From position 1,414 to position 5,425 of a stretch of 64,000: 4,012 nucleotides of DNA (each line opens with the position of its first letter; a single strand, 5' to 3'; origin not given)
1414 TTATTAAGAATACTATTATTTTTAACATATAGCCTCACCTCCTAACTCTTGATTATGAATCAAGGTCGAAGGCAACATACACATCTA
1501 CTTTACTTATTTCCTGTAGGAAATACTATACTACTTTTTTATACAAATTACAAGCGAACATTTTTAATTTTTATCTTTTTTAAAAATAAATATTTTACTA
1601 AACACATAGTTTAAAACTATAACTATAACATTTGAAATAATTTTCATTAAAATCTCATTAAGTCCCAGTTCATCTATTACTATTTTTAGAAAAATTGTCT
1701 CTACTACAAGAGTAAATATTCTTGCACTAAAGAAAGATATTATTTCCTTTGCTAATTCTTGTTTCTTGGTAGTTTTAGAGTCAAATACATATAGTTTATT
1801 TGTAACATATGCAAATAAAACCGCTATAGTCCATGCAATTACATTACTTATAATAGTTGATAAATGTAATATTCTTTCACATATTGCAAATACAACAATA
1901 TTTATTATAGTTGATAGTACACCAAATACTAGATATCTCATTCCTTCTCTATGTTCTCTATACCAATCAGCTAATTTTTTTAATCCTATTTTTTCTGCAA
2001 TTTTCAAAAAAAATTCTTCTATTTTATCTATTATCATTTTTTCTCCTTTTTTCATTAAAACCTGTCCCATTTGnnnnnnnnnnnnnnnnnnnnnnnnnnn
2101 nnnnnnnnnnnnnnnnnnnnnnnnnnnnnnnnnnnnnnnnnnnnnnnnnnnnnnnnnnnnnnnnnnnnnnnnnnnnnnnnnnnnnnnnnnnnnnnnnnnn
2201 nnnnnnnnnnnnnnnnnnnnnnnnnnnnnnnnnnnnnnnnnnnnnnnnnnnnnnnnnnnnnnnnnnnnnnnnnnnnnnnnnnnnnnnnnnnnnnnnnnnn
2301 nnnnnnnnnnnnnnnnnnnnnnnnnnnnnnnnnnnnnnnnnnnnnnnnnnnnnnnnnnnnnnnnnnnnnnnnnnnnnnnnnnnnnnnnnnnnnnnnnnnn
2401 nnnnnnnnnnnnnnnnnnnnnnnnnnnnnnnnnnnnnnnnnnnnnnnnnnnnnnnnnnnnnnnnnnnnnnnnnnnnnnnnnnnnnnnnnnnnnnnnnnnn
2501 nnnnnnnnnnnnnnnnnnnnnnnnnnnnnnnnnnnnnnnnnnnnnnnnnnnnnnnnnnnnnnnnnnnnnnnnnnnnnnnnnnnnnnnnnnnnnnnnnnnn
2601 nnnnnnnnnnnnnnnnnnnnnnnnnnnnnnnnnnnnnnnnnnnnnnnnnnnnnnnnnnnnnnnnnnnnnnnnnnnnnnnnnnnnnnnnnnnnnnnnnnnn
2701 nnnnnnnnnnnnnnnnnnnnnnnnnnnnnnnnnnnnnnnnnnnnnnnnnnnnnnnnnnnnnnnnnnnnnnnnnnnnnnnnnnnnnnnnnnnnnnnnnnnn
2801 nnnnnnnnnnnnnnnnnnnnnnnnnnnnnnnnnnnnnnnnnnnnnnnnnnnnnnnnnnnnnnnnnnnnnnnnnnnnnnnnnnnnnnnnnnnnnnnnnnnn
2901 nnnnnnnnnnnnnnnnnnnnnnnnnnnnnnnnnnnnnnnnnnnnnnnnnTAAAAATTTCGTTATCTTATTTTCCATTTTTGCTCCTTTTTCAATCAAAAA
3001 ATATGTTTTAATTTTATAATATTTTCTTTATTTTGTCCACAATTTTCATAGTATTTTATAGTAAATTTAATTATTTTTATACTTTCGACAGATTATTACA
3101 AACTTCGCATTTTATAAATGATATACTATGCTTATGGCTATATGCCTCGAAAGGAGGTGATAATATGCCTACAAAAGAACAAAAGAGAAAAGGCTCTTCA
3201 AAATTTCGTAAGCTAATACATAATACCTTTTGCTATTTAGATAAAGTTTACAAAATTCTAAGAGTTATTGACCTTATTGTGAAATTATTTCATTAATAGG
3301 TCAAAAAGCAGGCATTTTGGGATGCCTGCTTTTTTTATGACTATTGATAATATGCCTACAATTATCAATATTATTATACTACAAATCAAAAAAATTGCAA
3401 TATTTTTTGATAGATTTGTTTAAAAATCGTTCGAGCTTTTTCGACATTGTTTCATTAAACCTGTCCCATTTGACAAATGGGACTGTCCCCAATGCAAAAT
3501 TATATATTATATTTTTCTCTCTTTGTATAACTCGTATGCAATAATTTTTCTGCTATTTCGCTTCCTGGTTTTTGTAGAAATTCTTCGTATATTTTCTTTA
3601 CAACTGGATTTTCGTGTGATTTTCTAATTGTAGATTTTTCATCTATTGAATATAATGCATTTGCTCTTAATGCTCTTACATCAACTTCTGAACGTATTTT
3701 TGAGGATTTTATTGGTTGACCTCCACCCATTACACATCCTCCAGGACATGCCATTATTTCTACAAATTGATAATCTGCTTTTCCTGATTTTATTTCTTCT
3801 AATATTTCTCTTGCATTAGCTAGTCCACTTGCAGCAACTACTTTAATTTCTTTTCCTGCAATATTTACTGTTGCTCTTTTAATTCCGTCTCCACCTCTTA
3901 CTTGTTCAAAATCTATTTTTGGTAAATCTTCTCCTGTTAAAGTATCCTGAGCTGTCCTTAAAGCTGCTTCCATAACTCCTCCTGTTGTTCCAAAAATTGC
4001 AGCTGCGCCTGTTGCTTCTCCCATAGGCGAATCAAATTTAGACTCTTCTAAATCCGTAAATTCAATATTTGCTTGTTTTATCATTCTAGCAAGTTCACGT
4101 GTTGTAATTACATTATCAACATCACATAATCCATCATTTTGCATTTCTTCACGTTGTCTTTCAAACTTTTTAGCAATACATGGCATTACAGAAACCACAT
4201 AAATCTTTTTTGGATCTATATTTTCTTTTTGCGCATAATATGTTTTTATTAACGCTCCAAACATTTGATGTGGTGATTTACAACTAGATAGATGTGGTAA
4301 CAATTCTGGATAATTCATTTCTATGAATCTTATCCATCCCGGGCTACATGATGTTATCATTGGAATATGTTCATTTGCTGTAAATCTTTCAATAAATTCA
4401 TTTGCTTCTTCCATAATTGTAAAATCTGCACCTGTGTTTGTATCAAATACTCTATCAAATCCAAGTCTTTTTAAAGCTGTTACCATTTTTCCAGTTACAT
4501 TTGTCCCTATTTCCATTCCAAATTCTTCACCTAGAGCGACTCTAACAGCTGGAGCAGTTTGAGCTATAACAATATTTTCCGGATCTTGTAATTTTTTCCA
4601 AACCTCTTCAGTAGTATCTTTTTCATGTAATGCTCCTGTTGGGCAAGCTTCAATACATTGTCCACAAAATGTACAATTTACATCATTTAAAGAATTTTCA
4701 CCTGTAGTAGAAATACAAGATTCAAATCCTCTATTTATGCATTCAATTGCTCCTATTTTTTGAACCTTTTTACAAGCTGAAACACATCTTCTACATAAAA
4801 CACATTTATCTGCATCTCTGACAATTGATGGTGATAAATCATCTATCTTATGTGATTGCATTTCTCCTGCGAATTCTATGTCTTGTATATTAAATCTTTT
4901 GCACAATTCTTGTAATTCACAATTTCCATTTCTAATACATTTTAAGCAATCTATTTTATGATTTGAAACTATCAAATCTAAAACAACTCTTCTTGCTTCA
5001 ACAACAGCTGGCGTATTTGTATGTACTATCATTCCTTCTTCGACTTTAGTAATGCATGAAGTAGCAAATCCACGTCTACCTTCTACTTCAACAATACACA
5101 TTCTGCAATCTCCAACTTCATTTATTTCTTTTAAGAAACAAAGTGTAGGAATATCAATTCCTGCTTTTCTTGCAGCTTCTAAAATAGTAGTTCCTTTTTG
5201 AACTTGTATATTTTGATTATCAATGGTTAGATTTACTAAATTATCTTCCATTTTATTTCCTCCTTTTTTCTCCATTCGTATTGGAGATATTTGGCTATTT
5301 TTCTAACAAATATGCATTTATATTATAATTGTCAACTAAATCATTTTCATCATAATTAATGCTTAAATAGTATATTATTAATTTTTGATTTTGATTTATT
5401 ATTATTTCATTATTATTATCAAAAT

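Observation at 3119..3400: Third cassette with the same convergent ORF/antisense/direct-repeat layout but an unrelated 43-aa basic peptide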

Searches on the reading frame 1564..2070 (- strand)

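Call 42: search_protein_families(library=pfam, proteins=[window:1564-2070:-], max_evalue=0.00001)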
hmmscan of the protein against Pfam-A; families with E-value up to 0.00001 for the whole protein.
window:1564-2070:- (168 aa): 1 family
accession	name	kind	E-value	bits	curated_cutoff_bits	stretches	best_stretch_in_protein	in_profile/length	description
PF04138.20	GtrA_DPMS_TM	-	1.7e-26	93.1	26.1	1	45-163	1-117/117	GtrA/DPMS, transmembrane domain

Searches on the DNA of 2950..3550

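Call 7: search_rna_families(source=window, start=2950, end=3550, threshold=evalue, max_evalue=10)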
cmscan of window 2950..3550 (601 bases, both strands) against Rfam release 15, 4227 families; matches with E-value up to 10: 25.
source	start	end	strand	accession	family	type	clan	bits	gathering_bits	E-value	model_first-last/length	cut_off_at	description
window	3261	3345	+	RF00121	MicC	Gene; sRNA;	-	28.9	90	0.033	1-123/123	no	MicC RNA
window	3238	3343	+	RF00558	L20_leader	Cis-reg; leader;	-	27.1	58.7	0.0036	1-127/127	no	Ribosomal protein L20 leader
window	3299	3391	-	RF00506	Thr_leader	Cis-reg; leader;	-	25.4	55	0.015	1-118/118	no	Threonine operon leader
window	3303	3402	-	RF02875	AS-pc01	Gene; antisense;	-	23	79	0.11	1-99/99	no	Antisense to pHK01_035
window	3247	3336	+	RF01401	rseX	Gene; sRNA;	-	22.5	50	2.4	1-94/94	no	rseX Hfq binding RNA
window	3304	3375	-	RF01393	isrJ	Gene; sRNA;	-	22.3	37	0.089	1-75/75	no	isrJ Hfq binding RNA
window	3261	3338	+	RF02676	Esr41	Gene; sRNA;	-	21.2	102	0.13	1-74/74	no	Enterohemorrhagic E. coli sRNA 41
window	3303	3334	+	RF03560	mir-3926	Gene; miRNA;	-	20.6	82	0.4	11-53/63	no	mir-3926 microRNA precursor family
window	3303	3334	-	RF03560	mir-3926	Gene; miRNA;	-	20.5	82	0.42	11-53/63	no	mir-3926 microRNA precursor family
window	3305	3384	-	RF04342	Plastid-psbA-1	Cis-reg;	CL00153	18.8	54.3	8.2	1-114/114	no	Plastid-psbA-1 3UTR RNA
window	3289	3382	-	RF01606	plasmodium_snoR31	Gene; snRNA; snoRNA; HACA-box;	-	18.3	60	9.5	1-145/145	no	small nucleolar RNA snoR31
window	3194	3339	+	RF02069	STnc70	Gene; sRNA;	-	17.4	40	0.45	1-149/149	no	Enterobacterial sRNA STnc70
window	3230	3338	+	RF04182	GibS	Gene; sRNA;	-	17.4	115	7.4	1-142/142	no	GibS sRNA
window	3296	3434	-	RF02084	STnc130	Gene; sRNA;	-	16.9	55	8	1-135/135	no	Enterobacteria sRNA STnc130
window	3267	3353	+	RF02606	AbsR28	Gene; sRNA;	-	16.8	50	0.3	1-180/180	no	Acinetobacter sRNA 28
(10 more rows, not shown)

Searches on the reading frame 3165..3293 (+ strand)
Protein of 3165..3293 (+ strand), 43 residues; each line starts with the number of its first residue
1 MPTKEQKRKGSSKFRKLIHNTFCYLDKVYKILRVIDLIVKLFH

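Call 11: find_homologous_proteins(query=window:3165-3293:+, max_evalue=10)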
Query seq(43 aa) (43 aa): 3 proteins with E <= 10 among 3 candidates.
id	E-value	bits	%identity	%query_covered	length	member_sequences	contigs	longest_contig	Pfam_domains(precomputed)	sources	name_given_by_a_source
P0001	6.8e-21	89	100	100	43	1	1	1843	-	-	-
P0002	3.9e-13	65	81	100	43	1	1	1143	-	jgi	-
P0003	1.1e-12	64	74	100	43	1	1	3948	-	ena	-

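Call 15: find_encoding_contigs(protein=P0002, flank=5000)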
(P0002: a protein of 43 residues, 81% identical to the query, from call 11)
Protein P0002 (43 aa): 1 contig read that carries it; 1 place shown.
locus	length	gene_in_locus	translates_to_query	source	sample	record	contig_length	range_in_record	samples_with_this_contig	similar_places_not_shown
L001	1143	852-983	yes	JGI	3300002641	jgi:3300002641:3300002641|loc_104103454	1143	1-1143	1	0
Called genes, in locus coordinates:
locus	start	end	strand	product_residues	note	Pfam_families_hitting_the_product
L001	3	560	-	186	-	?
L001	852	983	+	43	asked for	-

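Call 16: find_encoding_contigs(protein=P0003, flank=5000)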
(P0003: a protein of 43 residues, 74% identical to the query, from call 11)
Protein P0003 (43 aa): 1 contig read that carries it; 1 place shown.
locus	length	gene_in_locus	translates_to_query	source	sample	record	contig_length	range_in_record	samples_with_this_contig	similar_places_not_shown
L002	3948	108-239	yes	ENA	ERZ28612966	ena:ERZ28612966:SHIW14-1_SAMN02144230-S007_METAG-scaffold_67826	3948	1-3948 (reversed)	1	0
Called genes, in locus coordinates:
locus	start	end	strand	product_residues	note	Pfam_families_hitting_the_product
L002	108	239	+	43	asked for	-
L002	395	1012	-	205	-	-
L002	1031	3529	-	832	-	PF03382:DUF285, PF23952:LRR_EndoS (faint), PF24758:LRR_At5g56370 (faint), PF03382:DUF285, PF13855:LRR_8 (faint), PF24048:LRR_NXF1-5 (faint), PF27784:Bacteriocin_sonorensin (faint), PF03382:DUF285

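Call 20: find_related_loci(query=A1, collection=genome_contigs, flank=3000)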
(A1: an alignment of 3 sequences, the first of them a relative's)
Query A1 (43 aa) in genome_contigs; peptide patterns used: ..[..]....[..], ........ (x = any residue, [..] = any of these).
230 stretches matched a pattern; 3 encode a relative of the query (tblastn E <= 1e-3); 3 distinct loci.
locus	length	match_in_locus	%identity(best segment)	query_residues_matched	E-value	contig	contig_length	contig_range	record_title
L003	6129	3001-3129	98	1-43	2e-25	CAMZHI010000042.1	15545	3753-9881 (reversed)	MAG TPA_asm: uncultured Clostridia bacterium isolate SRR10912542_bin.48_metaWRAP_v1.3_MAG genome assembly, contig: ERZ14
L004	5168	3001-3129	79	1-43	4e-19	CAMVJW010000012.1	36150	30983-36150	MAG TPA_asm: uncultured Clostridia bacterium isolate SRR8387714_bin.105_metaWRAP_v1.3_MAG genome assembly, contig: ERZ14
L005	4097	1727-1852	62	1-42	1e-14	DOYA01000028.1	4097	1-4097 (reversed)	MAG TPA_asm: Clostridiales bacterium isolate UBA9784 contig_163843, whole genome shotgun sequence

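Call 30: find_related_loci(query=A2, collection=metagenome_contigs, flank=2500)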
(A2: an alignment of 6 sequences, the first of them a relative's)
Query A2 (43 aa) in metagenome_contigs; peptide patterns used: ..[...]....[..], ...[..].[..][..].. (x = any residue, [..] = any of these).
437 stretches matched a pattern; 2 encode a relative of the query (tblastn E <= 1e-3); 2 distinct loci.
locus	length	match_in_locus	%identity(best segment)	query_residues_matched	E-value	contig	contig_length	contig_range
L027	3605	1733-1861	95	1-43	1e-24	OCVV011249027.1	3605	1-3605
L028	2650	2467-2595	67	1-43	2e-16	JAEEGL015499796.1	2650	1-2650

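Call 31: find_related_loci(query=A2, collection=viral_contigs, flank=2500)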
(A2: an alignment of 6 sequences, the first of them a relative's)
Query A2 (43 aa) in viral_contigs; peptide patterns used: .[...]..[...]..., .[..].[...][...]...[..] (x = any residue, [..] = any of these).
271 stretches matched a pattern, but none encodes a relative of the query by tblastn (E <= 1e-3).

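Call 34: search_protein_families(library=pfam, proteins=[window:3165-3293:+], max_evalue=10)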
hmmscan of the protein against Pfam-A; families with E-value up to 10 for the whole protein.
seq(43 aa): 0 families

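Call 35: search_protein_families(library=ncbifam, proteins=[window:3165-3293:+], max_evalue=10)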
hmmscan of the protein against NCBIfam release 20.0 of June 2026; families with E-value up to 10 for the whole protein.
seq(43 aa): 0 families

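Call 51: search_dna_similar(query=window:3165-3293:+, collection=plasmids, mode=protein, max_evalue=10, max_rows=10)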
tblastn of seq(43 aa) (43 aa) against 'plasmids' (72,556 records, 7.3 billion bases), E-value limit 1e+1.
No match.

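Call 52: search_dna_similar(query=window:3165-3293:+, collection=phages, mode=protein, max_evalue=10, max_rows=10)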
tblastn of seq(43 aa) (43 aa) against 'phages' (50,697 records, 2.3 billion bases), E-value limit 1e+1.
No match.

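Call 56: search_protein_representatives(alignment_id=A1)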
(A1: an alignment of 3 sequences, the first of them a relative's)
Query: 3 sequences, 43 profile positions. Proteins with E-value up to 0.001 (for the whole library): 4; up to 1e-10: 2; up to 1e-30: 0. The best 4 are listed.
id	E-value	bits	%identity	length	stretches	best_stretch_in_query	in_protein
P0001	2.6e-27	110.5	-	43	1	1-43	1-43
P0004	4.7e-17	77.7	-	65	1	5-43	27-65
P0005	1.2e-05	41.2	-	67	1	1-32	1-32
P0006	1.6e-05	40.8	-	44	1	1-43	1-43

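Call 58: find_encoding_contigs(protein=P0006, flank=3000)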
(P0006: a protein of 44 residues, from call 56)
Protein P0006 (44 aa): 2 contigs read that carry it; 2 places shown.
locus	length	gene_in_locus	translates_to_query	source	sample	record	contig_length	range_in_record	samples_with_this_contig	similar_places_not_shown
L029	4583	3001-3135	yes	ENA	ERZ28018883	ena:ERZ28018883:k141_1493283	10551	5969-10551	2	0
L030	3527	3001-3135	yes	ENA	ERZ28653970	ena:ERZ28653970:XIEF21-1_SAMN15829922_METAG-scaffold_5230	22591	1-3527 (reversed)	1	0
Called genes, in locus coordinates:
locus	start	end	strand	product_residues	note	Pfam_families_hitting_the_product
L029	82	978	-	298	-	PF04055:Radical_SAM, PF13353:Fer4_12 (weak)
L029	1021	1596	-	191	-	PF00625:Guanylate_kin, PF13238:AAA_18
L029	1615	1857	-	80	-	PF01192:RNA_pol_Rpb6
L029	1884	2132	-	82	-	PF04025:RemA-like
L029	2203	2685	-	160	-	-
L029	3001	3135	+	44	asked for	-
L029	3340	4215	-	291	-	PF00160:Pro_isomerase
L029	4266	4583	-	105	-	?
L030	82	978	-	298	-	PF04055:Radical_SAM, PF13353:Fer4_12 (weak)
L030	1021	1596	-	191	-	PF00625:Guanylate_kin, PF13238:AAA_18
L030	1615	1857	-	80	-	PF01192:RNA_pol_Rpb6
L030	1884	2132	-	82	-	PF04025:RemA-like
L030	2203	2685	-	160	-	-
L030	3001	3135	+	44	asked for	-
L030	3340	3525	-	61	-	?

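Call 59: find_encoding_contigs(protein=P0004, flank=3000)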
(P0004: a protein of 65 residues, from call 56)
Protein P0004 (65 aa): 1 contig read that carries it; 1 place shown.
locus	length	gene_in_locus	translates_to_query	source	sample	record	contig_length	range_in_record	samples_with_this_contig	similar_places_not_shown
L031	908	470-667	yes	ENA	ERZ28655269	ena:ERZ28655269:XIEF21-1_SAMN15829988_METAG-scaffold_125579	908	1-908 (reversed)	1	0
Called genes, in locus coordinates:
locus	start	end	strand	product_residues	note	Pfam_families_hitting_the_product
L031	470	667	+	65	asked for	-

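Call 60: find_encoding_contigs(protein=P0005, flank=3000)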
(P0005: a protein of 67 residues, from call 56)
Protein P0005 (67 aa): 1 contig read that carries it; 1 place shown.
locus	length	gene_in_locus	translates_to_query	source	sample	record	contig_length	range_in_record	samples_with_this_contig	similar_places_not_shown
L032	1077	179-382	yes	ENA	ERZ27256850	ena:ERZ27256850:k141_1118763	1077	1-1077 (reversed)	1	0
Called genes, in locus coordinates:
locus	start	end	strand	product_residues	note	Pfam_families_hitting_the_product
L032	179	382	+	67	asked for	PF00782:DSPc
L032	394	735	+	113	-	-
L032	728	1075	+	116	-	?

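Call 64: predict_structure(alignment_id=A1)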
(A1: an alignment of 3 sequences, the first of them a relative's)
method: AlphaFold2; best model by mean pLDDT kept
length: 43 residues; sequences in the alignment: 3
mean_pLDDT: 79.6   pTM: 0.39
mean pLDDT of the five models: 79.6, 78.4, 76.7, 74.4, 73.9
residues with pLDDT >= 90: 11; 70-90: 19; 50-70: 13; < 50: 0
segments of 3 or more residues with pLDDT < 50: none
pLDDT, mean of each block of 10 residues (from residue 1): 60 78 89 91 80
secondary structure, 60 per line:
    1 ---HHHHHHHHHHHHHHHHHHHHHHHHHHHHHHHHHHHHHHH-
elements in order: H4-42

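Call 101: search_protein_families(library=padloc, proteins=[window:3165-3293:+], max_evalue=10)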
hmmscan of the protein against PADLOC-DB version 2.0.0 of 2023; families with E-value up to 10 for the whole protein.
seq(43 aa): 0 families

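Call 102: search_protein_families(library=phrogs, proteins=[window:3165-3293:+], max_evalue=10)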
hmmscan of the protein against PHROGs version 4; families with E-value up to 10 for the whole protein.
seq(43 aa): 1 family
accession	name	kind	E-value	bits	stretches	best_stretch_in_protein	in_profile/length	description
phrog_34518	-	unknown function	0.13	12.2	1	9-39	321-353/409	-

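Call 103: search_solved_structures(query=A2, max_evalue=10)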
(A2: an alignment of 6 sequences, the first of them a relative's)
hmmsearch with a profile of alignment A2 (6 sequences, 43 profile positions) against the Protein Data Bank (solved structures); distinct sequences matched with E-value up to 10: 4.
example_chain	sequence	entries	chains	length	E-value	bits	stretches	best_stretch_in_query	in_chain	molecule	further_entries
1g0y_R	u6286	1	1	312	0.91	12.7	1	19-38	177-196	INTERLEUKIN-1 RECEPTOR, TYPE I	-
1itb_B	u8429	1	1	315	0.92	12.7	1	19-38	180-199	TYPE 1 INTERLEUKIN-1 RECEPTOR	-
1ira_Y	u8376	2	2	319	0.93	12.7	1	19-38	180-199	INTERLEUKIN-1 RECEPTOR | Interleukin-1 receptor type 1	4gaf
4dep_B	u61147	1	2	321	0.94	12.7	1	19-38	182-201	Interleukin-1 receptor type 1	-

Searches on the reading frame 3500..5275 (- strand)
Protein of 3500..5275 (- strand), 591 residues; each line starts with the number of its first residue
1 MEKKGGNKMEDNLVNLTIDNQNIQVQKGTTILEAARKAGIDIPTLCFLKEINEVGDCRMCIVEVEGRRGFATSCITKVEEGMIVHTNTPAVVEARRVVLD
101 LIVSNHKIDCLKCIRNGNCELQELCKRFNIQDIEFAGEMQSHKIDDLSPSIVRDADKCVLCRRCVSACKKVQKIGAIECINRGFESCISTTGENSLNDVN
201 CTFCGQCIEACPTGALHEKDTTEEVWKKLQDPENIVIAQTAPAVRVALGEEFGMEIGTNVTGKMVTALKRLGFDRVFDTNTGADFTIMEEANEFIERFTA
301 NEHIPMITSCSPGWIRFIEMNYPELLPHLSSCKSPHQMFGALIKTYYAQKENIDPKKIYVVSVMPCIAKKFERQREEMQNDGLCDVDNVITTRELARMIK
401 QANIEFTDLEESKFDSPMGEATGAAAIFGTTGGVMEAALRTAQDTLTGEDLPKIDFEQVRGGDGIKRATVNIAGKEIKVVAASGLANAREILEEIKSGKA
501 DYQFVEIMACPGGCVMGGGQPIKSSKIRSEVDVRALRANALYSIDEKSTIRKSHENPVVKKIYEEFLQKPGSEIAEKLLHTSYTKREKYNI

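Call 42: search_protein_families(library=pfam, proteins=[window:3500-5275:-], max_evalue=0.00001)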
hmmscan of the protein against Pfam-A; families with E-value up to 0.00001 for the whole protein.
window:3500-5275:- (591 aa): 6 families
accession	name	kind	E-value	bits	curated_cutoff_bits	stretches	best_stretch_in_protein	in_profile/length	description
PF02906.19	Fe_hyd_lg_C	-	5.9e-106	354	22.1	1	235-518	2-245/245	Iron only hydrogenase large subunit, C-terminal domain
PF02256.22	Fe_hyd_SSU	-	3.9e-24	84.9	24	1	532-586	2-56/56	Iron hydrogenase small subunit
PF13510.11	Fer2_4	-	2.9e-22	79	22.8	1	13-88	3-81/82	2Fe-2S iron-sulfur cluster binding domain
PF10588.14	NADH-G_4Fe-4S_3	-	3.1e-14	52.6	27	1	95-133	1-39/40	NADH-ubiquinone oxidoreductase-G iron-sulfur binding region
PF00037.32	Fer4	-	2.3e-07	30.8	21.1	1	200-216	7-23/24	4Fe-4S binding domain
PF22117.2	Fer4_Nqo3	-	8.9e-07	29.5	27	1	149-216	2-66/67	NADH-quinone oxidoreductase subunit 3, ferredoxin-like domain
